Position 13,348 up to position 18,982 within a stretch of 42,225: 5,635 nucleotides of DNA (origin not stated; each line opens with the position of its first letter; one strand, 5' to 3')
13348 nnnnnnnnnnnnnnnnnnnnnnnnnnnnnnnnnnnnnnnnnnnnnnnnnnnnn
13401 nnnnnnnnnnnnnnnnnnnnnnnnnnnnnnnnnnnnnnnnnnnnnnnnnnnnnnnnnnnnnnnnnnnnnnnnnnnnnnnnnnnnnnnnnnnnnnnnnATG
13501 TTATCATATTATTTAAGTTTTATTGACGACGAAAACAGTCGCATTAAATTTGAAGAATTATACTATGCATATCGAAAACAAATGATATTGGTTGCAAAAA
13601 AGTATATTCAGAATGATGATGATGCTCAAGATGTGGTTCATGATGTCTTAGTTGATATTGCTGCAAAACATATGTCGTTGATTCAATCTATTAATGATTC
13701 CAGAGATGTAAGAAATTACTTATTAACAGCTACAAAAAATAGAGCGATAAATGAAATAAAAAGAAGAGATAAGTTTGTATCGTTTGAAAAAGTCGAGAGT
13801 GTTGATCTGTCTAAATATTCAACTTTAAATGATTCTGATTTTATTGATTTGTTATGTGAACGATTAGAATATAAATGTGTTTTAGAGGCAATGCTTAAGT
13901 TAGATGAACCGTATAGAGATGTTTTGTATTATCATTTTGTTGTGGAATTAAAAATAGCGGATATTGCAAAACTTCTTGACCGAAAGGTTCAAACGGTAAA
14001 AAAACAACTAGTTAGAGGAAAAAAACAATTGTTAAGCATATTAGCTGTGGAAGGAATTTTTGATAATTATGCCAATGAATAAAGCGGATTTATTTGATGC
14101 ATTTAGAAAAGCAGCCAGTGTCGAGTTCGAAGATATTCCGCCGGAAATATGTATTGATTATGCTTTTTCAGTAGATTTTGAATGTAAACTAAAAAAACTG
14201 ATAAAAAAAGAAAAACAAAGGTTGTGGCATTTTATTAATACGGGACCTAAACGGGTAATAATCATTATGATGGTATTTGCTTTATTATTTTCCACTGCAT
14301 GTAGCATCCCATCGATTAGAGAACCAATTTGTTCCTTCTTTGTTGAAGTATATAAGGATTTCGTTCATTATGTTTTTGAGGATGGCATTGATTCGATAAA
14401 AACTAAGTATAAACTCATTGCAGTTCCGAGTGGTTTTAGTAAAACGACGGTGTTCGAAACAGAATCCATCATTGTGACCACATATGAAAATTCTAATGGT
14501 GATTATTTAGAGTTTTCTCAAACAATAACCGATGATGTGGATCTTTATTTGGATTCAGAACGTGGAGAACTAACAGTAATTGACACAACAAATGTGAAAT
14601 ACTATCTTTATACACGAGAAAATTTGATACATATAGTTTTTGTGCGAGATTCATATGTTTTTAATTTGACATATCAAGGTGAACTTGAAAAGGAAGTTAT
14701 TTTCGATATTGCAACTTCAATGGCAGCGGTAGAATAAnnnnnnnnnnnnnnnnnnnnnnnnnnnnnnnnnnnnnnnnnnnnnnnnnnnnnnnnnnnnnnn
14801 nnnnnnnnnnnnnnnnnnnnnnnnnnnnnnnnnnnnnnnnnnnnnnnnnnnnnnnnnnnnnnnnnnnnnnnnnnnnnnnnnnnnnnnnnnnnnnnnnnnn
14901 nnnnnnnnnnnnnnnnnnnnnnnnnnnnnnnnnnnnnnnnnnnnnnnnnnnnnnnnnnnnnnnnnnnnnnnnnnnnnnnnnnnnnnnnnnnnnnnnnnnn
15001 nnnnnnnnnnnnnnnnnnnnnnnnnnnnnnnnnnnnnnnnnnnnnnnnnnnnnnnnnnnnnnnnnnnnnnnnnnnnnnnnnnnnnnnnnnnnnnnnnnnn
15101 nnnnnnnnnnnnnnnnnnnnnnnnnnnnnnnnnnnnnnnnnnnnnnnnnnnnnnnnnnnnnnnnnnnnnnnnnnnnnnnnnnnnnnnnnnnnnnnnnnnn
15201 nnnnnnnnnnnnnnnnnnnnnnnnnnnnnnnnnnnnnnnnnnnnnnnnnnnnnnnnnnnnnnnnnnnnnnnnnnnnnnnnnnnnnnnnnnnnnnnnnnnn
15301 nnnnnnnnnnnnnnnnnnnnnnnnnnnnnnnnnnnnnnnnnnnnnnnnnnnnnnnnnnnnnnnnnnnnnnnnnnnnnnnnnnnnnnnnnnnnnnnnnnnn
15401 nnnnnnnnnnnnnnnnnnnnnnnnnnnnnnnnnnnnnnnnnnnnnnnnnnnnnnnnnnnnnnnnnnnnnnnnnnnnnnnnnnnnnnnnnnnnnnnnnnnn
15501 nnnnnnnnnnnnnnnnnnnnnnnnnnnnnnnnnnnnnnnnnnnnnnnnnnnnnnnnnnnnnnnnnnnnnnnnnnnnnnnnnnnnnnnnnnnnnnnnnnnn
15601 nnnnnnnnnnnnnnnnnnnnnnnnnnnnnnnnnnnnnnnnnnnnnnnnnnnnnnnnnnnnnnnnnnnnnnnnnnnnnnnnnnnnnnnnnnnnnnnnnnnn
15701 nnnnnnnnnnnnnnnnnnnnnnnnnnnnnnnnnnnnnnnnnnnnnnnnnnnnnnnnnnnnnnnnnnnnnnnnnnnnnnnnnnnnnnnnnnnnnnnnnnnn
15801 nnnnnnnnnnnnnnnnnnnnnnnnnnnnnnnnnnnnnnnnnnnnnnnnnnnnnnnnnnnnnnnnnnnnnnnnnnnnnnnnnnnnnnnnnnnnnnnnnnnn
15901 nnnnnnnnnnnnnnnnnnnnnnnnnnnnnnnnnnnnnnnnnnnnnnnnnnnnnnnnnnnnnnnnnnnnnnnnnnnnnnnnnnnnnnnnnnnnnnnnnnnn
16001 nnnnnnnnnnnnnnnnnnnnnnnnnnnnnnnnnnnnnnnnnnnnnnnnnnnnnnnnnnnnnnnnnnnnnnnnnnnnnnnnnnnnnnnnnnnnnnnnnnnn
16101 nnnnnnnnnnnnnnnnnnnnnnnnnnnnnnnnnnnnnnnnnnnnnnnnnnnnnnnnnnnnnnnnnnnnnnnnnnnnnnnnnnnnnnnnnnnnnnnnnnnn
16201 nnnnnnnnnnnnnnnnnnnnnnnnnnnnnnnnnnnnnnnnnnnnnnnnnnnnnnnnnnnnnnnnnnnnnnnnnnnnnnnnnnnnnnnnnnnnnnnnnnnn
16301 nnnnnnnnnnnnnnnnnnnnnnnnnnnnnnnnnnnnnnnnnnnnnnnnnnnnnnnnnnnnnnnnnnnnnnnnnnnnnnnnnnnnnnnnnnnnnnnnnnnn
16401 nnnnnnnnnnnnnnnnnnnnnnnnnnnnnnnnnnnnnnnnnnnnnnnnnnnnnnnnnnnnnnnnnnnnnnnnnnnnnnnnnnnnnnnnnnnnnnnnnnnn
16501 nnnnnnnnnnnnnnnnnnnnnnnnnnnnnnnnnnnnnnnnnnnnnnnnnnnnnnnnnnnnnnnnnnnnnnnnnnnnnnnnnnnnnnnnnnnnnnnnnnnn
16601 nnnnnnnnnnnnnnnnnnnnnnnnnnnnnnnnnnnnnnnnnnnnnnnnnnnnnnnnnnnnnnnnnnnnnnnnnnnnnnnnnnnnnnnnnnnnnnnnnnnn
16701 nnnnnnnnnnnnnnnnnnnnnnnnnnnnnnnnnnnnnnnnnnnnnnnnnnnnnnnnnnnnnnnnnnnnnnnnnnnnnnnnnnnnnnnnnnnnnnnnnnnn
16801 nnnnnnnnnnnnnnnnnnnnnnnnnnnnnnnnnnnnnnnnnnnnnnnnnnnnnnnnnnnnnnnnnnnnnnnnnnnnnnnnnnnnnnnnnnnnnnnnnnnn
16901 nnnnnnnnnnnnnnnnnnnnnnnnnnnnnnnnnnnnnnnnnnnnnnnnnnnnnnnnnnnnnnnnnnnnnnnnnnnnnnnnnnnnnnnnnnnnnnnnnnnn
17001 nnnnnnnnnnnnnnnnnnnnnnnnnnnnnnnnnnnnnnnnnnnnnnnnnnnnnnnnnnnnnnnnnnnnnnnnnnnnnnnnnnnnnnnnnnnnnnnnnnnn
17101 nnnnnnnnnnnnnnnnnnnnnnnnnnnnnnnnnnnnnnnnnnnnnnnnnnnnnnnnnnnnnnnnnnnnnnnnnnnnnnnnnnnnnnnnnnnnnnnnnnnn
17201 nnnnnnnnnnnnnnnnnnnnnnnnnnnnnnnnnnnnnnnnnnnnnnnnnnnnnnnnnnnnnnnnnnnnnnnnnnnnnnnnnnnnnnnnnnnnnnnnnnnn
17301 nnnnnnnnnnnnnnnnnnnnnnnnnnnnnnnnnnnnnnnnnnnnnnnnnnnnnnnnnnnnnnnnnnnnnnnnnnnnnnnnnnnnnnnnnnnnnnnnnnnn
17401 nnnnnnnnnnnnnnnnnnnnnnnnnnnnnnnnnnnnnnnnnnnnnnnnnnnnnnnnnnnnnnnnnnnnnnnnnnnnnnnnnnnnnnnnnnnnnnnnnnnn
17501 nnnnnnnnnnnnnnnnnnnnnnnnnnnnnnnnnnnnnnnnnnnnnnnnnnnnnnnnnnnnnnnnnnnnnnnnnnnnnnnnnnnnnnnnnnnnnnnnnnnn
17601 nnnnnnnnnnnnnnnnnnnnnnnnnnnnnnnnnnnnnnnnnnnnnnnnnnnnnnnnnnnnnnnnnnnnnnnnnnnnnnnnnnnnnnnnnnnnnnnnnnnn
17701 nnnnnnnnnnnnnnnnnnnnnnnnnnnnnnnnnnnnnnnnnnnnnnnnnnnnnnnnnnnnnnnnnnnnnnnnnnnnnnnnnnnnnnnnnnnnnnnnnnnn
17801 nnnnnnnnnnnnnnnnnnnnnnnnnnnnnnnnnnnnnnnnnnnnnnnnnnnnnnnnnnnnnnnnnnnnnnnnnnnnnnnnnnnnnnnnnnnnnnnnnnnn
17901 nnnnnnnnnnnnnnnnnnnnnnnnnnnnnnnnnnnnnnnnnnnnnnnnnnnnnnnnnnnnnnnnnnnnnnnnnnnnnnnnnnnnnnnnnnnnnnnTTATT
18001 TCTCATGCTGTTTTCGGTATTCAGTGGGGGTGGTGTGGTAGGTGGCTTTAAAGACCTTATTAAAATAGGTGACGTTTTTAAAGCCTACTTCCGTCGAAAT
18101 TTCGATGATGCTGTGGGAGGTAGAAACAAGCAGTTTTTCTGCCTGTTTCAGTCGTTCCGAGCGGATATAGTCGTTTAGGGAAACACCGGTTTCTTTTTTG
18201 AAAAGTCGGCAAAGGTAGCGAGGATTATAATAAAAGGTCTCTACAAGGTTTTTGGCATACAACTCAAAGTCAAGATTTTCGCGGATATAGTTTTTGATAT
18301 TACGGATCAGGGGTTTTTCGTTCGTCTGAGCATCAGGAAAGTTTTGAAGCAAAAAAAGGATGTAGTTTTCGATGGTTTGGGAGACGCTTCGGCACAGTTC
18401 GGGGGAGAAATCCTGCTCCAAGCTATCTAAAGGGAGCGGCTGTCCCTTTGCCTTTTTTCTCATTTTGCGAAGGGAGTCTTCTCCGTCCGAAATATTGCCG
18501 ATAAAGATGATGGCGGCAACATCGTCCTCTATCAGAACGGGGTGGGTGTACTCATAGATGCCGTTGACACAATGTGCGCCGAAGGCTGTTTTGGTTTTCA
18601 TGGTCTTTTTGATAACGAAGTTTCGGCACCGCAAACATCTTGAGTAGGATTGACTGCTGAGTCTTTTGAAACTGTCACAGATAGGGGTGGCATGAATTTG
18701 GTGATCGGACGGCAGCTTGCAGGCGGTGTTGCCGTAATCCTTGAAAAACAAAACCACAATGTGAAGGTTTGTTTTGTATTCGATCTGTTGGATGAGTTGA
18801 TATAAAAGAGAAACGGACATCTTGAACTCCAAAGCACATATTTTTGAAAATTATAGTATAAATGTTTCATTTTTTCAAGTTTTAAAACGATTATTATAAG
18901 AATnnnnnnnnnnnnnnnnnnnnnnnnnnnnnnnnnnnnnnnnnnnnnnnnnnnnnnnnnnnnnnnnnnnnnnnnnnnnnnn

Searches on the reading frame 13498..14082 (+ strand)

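Call 54: search_protein_families(library=pfam, proteins=[window:13498-14082:+], max_evalue=0.00001)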
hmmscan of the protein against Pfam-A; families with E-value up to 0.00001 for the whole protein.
window:13498-14082:+ (194 aa): 2 families
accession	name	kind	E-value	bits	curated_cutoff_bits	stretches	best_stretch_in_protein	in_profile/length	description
PF08281.18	Sigma70_r4_2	-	8.5e-13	48.2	25.7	1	126-178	2-54/54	Sigma-70, region 4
PF04542.20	Sigma70_r2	-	3.5e-06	27.1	24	1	21-92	1-70/71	Sigma-70 region 2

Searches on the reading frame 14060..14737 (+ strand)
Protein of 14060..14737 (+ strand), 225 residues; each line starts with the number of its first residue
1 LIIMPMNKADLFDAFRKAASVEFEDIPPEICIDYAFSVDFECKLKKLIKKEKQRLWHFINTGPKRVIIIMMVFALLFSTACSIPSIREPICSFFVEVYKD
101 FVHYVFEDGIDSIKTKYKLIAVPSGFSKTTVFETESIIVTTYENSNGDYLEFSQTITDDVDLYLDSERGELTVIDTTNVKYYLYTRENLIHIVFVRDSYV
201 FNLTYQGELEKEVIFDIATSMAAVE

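Call 55: search_protein_families(library=pfam, proteins=[window:14060-14737:+], max_evalue=0.00001)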
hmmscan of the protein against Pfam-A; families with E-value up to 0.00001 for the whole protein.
window:14060-14737:+ (225 aa): 1 family
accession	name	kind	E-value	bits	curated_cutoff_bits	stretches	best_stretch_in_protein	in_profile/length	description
PF14285.11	DUF4367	-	3.2e-12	47.3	22.1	1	117-221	2-110/110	Domain of unknown function (DUF4367)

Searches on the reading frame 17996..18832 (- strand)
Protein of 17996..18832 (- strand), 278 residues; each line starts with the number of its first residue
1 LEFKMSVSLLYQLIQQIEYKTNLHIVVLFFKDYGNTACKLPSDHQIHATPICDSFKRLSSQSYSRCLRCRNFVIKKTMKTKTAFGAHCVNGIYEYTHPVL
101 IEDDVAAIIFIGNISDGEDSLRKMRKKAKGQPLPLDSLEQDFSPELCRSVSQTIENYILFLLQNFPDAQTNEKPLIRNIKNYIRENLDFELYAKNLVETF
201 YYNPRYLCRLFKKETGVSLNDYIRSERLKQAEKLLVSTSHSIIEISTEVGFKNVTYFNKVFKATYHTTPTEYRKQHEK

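Call 8: search_protein_families(library=pfam, proteins=[window:17996-18832:-], max_evalue=0.01)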
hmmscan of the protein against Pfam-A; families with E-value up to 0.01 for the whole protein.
window:17996-18832:- (278 aa): 3 families
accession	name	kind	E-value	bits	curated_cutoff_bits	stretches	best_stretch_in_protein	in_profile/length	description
PF12833.13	HTH_18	-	3.5e-23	82.1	33.6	1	198-275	3-80/80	Helix-turn-helix domain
PF00165.29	HTH_AraC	-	2.7e-15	56.5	26.6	2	237-274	6-42/42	Bacterial regulatory helix-turn-helix proteins, AraC family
PF10114.15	PocR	-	9.1e-11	42.2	23.9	1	10-140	8-130/162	Sensory domain found in PocR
